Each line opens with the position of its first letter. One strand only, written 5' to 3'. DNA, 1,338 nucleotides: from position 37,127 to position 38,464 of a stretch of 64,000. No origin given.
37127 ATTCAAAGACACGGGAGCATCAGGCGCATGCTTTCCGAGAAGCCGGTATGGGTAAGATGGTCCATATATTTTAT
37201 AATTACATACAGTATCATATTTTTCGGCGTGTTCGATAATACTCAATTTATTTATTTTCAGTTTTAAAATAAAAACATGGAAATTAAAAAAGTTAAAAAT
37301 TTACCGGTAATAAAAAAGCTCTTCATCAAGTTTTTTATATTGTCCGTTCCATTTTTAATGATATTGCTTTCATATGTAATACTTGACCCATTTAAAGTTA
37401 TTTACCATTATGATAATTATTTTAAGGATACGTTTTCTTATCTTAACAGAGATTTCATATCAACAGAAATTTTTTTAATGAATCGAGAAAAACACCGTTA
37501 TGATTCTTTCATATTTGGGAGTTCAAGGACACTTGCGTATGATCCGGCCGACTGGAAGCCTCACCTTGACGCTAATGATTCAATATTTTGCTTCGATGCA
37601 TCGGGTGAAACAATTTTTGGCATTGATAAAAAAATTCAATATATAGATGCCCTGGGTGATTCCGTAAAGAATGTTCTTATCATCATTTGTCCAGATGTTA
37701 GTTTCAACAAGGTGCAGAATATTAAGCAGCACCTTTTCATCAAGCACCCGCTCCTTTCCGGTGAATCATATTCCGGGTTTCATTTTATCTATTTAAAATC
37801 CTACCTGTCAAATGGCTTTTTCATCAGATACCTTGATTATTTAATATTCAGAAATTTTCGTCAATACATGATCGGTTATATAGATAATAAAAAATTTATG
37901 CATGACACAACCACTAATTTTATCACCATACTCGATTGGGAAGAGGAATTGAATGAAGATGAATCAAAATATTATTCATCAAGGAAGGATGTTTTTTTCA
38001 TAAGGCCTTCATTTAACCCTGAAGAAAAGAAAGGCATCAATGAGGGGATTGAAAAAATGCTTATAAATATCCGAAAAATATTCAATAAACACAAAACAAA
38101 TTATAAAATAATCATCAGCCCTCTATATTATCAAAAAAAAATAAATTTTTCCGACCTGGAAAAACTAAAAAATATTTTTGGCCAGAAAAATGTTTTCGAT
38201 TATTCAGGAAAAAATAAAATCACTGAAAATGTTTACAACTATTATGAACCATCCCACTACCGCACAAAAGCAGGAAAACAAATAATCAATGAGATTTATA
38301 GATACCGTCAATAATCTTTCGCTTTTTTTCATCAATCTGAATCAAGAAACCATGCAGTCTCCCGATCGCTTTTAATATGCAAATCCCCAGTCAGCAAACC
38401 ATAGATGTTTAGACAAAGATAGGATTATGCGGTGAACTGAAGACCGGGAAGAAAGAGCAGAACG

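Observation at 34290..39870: Near-identical paralogous secreted/OMP genes with identical 3' halves flank a low-GC MBOAT island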

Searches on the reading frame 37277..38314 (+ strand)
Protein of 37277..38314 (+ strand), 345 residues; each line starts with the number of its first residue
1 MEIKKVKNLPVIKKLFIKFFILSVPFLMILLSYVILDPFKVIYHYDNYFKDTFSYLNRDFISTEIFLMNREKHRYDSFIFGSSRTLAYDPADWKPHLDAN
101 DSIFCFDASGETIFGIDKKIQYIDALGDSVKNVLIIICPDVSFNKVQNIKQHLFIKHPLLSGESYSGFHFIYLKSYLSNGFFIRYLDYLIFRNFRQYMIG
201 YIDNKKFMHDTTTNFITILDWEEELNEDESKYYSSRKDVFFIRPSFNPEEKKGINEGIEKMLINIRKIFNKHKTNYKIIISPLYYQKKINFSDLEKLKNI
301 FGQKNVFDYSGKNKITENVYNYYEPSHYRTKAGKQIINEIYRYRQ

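Call 5: search_protein_families(library=pfam, proteins=[window:37277-38314:+], max_evalue=0.01)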
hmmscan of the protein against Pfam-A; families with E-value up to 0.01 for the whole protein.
window:37277-38314:+ (345 aa): 0 families

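Call 12: search_protein_families(library=ncbifam, proteins=[window:37277-38314:+], max_evalue=1)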
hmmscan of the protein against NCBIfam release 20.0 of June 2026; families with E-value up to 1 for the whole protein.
window:37277-38314:+ (345 aa): 0 families

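Call 13: search_protein_families(library=pfam, proteins=[window:37277-38314:+], max_evalue=10)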
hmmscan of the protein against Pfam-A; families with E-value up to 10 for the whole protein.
window:37277-38314:+ (345 aa): 0 families

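Call 22: find_homologous_proteins(query=window:37277-38314:+)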
Query window:37277-38314:+ (345 aa): 360 proteins with E <= 0.001 among 1876 candidates; the best 120 are listed.
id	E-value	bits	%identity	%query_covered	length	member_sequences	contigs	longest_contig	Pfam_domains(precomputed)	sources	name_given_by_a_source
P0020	5.1e-227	771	100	100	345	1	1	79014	-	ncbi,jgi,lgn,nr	ncbi:MAG: hypothetical protein MUD12_11260 [Spirochaetes bacterium]|jgi:hypothetical protein|nr:hypo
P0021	9.1e-96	339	49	96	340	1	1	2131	-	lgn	-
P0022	9.9e-93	329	50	96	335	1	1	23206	-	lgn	-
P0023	1.4e-89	319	48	96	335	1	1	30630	-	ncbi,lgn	-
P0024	2.8e-88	315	49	94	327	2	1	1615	-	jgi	-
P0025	3.0e-88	315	46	96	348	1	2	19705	-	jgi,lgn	jgi:hypothetical protein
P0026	2.5e-87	312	46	96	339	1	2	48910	-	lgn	-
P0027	4.6e-87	311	45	93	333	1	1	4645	-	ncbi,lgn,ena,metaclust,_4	metaclust:\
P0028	5.7e-87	310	49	94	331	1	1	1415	-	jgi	-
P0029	1.1e-86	309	46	96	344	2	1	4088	-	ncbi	-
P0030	1.2e-86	309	47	96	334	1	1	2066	-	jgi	jgi:hypothetical protein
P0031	1.8e-86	309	47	96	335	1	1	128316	-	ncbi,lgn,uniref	ncbi:hypothetical protein [Algoriphagus sp.]|uniref:hypothetical protein n=1 Tax=Algoriphagus sp. Ta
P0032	6.5e-86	307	49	89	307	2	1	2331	-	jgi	jgi:hypothetical protein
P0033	7.1e-86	307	46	96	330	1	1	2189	-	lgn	-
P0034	1.0e-84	303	47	96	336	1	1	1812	-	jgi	jgi:hypothetical protein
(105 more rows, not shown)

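Call 23: find_encoding_contigs(protein=P0022, flank=6000, max_places=2)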
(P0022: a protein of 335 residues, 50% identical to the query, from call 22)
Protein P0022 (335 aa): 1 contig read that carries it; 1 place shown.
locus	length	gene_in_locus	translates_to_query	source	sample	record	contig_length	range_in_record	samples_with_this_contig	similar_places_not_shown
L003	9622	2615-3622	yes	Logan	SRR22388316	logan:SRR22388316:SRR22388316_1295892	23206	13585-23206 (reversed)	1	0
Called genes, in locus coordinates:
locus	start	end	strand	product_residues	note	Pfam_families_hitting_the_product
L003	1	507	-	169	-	?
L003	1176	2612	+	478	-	PF03062:MBOAT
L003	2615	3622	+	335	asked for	-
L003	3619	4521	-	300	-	-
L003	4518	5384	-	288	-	PF13489:Methyltransf_23, PF07021:MetW, PF08241:Methyltransf_11, PF08242:Methyltransf_12, PF13649:Methyltransf_25, PF13847:Methyltransf_31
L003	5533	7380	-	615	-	PF13522:GATase_6, PF13537:GATase_7, PF00733:Asn_synthase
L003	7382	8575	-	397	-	PF00534:Glycos_transf_1, PF13692:Glyco_trans_1_4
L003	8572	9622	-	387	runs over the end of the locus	-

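Call 24: find_encoding_contigs(protein=P0031, flank=6000, max_places=2)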
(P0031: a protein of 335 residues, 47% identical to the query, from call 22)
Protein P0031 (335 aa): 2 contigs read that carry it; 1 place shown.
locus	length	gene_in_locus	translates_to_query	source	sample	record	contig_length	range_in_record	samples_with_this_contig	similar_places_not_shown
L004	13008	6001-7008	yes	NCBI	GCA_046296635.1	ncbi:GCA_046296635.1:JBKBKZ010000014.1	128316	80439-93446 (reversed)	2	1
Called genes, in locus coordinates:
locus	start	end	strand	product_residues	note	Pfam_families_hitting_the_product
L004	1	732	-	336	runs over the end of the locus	PF00534:Glycos_transf_1, PF13692:Glyco_trans_1_4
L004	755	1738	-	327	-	PF13439:Glyco_transf_4 (weak), PF00534:Glycos_transf_1, PF13692:Glyco_trans_1_4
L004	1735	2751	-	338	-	PF13524:Glyco_trans_1_2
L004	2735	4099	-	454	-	-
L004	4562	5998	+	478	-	PF03062:MBOAT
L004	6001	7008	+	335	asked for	-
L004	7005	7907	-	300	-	-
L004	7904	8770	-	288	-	PF13489:Methyltransf_23, PF08241:Methyltransf_11, PF08242:Methyltransf_12, PF13649:Methyltransf_25, PF13847:Methyltransf_31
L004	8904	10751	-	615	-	PF13522:GATase_6, PF13537:GATase_7, PF00733:Asn_synthase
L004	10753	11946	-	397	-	PF00534:Glycos_transf_1, PF13692:Glyco_trans_1_4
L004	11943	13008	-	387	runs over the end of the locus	-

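Call 51: predict_structure(alignment_id=A3)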
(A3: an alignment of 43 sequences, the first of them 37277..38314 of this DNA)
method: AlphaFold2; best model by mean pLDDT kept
length: 345 residues; sequences in the alignment: 43
mean_pLDDT: 95.5   pTM: 0.91
mean pLDDT of the five models: 95.5, 95.2, 95.0, 94.4, 94.3
residues with pLDDT >= 90: 326; 70-90: 10; 50-70: 8; < 50: 1
segments of 3 or more residues with pLDDT < 50: none
pLDDT, mean of each block of 10 residues (from residue 1): 68 93 95 97 96 95 98 98 97 98 97 98 98 98 95 96 97 96 97 96 95 96 96 95 90 98 99 99 97 99 98 96 96 98 73
secondary structure, 60 per line:
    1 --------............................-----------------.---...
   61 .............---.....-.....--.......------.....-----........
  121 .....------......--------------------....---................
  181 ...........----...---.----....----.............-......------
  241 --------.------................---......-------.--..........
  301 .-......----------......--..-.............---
elements in order: H9-36 H58-73 E77-81 H83-87 H90-96 E103-107 H113-125 E132-137 H158-161 H165-191 E207-210 E215-218 H219-227 H229-234 H256-271 E275-280 H291-301 E306-308 E322-324 H330-342
